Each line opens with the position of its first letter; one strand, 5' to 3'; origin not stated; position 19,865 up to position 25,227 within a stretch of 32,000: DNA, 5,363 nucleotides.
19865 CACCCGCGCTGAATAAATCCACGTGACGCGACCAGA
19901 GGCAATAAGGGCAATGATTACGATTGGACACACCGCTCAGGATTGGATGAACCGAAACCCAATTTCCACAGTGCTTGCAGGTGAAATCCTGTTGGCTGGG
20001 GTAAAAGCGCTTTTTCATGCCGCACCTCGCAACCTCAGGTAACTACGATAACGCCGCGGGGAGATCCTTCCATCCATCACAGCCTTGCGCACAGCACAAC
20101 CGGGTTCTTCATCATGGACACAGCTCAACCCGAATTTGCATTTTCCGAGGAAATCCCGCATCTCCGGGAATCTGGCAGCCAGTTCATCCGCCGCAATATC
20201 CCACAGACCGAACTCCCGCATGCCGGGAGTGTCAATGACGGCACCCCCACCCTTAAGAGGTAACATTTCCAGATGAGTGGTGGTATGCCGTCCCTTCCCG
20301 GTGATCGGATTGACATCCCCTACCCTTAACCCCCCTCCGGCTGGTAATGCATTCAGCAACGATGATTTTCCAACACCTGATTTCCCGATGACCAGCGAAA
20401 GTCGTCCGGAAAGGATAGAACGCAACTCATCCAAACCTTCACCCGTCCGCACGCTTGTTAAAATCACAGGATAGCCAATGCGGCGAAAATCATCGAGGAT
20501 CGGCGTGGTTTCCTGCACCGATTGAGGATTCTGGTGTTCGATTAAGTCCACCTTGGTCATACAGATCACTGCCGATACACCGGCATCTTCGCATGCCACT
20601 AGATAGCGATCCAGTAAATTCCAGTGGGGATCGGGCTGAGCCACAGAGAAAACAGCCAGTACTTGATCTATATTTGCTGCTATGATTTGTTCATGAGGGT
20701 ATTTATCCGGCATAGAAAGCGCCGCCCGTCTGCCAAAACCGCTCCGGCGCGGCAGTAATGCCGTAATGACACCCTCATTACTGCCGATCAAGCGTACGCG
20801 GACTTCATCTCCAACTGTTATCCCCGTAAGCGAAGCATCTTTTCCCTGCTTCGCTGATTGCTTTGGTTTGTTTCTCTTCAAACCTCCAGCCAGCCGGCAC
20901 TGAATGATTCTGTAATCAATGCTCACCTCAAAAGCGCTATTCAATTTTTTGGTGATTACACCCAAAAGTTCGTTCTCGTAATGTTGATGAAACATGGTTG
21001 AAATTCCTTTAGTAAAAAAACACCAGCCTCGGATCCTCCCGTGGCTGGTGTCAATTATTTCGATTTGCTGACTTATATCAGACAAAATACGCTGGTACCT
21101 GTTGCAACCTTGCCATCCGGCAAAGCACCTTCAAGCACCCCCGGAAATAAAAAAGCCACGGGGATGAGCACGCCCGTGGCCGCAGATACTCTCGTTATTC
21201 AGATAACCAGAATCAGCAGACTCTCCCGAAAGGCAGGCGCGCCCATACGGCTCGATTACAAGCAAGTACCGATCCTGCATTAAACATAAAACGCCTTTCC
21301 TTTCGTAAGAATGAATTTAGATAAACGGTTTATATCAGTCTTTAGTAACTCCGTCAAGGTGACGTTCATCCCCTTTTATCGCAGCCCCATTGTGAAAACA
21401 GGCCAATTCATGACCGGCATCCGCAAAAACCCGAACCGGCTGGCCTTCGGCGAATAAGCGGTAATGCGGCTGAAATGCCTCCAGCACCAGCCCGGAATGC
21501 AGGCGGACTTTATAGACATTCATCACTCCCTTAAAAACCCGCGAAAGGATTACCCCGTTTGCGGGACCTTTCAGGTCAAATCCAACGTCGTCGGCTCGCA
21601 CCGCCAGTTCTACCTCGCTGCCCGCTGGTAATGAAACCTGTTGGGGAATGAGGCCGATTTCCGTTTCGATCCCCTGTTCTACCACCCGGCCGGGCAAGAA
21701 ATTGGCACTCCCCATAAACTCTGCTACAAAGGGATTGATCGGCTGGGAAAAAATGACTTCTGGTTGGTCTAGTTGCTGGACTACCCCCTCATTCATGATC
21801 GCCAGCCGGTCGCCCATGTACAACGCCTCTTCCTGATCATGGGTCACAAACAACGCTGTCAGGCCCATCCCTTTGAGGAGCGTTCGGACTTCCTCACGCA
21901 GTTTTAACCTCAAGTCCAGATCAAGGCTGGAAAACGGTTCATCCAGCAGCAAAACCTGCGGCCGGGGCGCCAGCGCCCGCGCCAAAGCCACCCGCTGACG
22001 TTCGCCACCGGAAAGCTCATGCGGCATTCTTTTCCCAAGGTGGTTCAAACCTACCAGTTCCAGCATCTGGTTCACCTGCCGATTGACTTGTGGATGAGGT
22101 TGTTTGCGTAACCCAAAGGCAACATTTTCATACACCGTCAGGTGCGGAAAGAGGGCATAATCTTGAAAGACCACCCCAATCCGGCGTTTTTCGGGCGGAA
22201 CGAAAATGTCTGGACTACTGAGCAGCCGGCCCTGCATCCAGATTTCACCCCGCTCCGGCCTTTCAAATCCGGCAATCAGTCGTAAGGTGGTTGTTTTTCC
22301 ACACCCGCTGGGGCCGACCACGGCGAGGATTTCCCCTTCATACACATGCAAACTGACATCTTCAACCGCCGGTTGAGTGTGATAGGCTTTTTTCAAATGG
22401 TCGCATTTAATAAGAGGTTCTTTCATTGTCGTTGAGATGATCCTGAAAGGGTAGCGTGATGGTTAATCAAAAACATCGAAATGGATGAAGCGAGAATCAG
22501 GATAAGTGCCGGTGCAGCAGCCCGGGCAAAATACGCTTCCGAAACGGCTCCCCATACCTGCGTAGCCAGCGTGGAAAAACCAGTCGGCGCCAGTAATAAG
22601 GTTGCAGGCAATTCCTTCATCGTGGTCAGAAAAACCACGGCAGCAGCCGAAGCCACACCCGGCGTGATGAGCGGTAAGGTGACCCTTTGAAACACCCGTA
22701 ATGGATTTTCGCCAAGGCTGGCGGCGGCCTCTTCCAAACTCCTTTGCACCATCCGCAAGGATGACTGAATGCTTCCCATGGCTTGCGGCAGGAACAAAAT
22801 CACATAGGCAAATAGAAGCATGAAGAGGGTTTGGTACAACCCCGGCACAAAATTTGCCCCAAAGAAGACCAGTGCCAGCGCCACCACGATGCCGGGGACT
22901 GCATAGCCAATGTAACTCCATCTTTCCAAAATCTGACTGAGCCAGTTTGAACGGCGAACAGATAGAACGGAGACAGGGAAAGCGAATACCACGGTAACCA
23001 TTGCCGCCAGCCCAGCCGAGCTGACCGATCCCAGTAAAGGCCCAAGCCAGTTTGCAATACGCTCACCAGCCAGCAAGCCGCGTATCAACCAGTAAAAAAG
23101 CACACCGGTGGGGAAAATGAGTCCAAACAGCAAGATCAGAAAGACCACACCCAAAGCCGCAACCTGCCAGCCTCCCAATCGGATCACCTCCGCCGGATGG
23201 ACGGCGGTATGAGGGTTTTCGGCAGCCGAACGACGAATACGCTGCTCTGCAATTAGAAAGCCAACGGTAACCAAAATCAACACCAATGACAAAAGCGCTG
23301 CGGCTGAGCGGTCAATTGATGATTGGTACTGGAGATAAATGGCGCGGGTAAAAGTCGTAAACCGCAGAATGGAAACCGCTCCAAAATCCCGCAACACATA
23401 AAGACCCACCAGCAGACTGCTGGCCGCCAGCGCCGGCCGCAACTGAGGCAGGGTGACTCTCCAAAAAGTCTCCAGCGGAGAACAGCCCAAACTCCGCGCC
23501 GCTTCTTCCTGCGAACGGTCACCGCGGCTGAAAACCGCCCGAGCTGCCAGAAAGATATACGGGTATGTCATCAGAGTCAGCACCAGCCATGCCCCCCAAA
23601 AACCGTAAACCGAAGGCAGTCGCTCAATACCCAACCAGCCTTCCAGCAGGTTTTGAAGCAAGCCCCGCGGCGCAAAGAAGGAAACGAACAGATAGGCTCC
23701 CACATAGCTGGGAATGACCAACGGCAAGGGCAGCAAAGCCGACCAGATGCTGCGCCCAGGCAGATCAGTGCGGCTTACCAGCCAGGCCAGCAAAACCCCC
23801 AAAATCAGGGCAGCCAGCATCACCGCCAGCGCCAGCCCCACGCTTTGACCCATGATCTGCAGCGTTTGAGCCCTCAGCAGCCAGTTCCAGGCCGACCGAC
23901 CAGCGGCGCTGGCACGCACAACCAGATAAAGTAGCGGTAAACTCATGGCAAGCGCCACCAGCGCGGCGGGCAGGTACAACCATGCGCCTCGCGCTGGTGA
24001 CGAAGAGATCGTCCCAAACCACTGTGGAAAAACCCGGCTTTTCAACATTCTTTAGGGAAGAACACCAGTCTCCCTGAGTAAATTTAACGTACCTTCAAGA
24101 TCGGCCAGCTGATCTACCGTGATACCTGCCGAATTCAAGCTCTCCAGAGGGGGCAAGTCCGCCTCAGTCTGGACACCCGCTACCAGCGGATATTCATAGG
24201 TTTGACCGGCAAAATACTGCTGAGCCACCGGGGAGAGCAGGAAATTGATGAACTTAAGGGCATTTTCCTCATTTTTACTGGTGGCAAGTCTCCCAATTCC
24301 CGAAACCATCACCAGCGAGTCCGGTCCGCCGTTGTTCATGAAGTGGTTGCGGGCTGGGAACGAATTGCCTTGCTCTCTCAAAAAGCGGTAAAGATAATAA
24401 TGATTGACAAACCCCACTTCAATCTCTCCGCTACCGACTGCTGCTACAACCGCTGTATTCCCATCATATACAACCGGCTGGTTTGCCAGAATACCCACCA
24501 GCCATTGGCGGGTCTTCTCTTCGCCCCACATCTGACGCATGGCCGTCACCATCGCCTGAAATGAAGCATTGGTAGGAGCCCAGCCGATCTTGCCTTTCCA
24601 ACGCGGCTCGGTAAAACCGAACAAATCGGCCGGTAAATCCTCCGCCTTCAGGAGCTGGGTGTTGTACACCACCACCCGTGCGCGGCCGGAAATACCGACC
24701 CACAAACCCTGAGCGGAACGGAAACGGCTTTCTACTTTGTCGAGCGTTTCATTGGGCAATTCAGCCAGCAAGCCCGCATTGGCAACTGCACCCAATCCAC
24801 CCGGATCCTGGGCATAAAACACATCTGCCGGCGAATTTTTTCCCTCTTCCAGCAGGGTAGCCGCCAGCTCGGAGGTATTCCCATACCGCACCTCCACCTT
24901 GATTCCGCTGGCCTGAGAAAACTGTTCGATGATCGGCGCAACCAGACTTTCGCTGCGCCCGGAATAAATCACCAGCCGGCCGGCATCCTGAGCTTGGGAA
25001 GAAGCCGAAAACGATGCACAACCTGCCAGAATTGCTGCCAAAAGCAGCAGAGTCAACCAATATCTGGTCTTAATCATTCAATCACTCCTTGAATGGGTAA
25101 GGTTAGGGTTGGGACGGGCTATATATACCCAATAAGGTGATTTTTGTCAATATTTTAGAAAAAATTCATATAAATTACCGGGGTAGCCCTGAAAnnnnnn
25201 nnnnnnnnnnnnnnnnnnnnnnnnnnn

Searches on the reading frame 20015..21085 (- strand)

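Call 3: search_protein_families(library=pfam, proteins=[window:20015-21085:-], max_evalue=0.01)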
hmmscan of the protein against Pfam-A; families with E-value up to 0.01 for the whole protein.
window:20015-21085:- (356 aa): 8 families
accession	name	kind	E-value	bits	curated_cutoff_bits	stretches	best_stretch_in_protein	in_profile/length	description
PF03193.22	RsgA_GTPase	-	4.5e-54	183.3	30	1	119-295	4-174/174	RsgA GTPase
PF01926.29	MMR_HSR1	-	7.8e-06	26.4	21.9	1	232-290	4-58/113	50S ribosome-binding GTPase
PF16745.11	RsgA_N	-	2e-05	24.7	27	1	42-107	2-54/54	RsgA N-terminal domain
PF02421.24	FeoB_N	-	0.00016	21.7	27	0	232-304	5-70/156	Ferrous iron transport protein B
PF13555.12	AAA_29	-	0.0051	17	27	1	227-247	23-42/61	P-loop containing region of AAA domain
PF20703.3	nSTAND1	-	0.007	16.5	27.1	1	225-246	30-52/379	Novel STAND NTPase 1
PF00009.33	GTP_EFTU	-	0.0072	16.4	26.5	0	161-225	113-182/188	Elongation factor Tu GTP binding domain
PF13191.12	AAA_16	-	0.0085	17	32.6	0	221-248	16-45/167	AAA ATPase domain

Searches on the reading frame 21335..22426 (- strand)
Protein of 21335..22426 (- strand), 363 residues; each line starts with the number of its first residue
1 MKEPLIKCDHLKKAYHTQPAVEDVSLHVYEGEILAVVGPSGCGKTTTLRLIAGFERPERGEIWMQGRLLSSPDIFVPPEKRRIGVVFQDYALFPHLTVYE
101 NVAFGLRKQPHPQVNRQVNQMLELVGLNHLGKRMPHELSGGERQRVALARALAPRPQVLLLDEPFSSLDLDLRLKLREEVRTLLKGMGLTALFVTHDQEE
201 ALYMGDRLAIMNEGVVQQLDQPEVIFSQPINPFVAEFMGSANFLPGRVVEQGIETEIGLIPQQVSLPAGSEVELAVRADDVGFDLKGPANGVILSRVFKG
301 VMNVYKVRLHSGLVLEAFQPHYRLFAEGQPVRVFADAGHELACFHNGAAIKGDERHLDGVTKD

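Call 6: search_protein_families(library=pfam, proteins=[window:21335-22426:-], max_evalue=0.0001)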
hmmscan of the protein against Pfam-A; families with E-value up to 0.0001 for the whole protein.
window:21335-22426:- (363 aa): 4 families
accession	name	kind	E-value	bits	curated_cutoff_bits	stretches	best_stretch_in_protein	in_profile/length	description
PF00005.33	ABC_tran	-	1.7e-39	136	25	1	22-165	2-136/137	ABC transporter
PF13304.12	AAA_21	-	3.1e-08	34.5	27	0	122-198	222-300/304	AAA domain, putative AbiEii toxin, Type IV TA system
PF08402.16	TOBE_2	-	3.7e-06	27.4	21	1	274-339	1-72/76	TOBE domain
PF03215.21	Rad17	-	9.8e-05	22.8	23.8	0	10-74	24-87/186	Rad17 P-loop domain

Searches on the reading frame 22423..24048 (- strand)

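Call 6: search_protein_families(library=pfam, proteins=[window:22423-24048:-], max_evalue=0.0001)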
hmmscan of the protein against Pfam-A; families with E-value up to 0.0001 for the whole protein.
window:22423-24048:- (541 aa): 1 family
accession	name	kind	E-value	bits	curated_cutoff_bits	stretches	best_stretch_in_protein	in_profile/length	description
PF00528.27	BPD_transp_1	-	1.2e-26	94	26.4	2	361-530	6-177/184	Binding-protein-dependent transport system inner membrane component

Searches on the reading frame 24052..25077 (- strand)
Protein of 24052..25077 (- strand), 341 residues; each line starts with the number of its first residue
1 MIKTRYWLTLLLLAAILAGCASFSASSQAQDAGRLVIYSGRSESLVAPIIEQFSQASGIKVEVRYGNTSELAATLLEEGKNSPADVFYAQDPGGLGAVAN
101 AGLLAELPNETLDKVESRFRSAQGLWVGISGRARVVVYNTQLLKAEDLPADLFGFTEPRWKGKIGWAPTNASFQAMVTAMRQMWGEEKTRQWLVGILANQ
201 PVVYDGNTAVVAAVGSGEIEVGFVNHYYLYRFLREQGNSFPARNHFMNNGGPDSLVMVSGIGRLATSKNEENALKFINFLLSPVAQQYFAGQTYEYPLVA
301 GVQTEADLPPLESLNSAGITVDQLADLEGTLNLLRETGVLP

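Call 6: search_protein_families(library=pfam, proteins=[window:24052-25077:-], max_evalue=0.0001)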
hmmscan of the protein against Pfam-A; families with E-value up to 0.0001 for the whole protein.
window:24052-25077:- (341 aa): 4 families
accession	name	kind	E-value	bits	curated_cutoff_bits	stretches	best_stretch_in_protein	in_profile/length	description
PF13416.11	SBP_bac_8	-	3.5e-21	76.6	27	1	49-307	2-270/279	Bacterial extracellular solute-binding protein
PF13343.11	SBP_bac_6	-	9.1e-20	71.6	24.6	1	82-305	2-225/245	Bacterial extracellular solute-binding protein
PF01547.30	SBP_bac_1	-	3.1e-19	70.6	26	1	43-287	6-307/307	Bacterial extracellular solute-binding protein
PF13531.11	SBP_bac_11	-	1.3e-15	58.2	25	1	37-290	4-222/227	Bacterial extracellular solute-binding protein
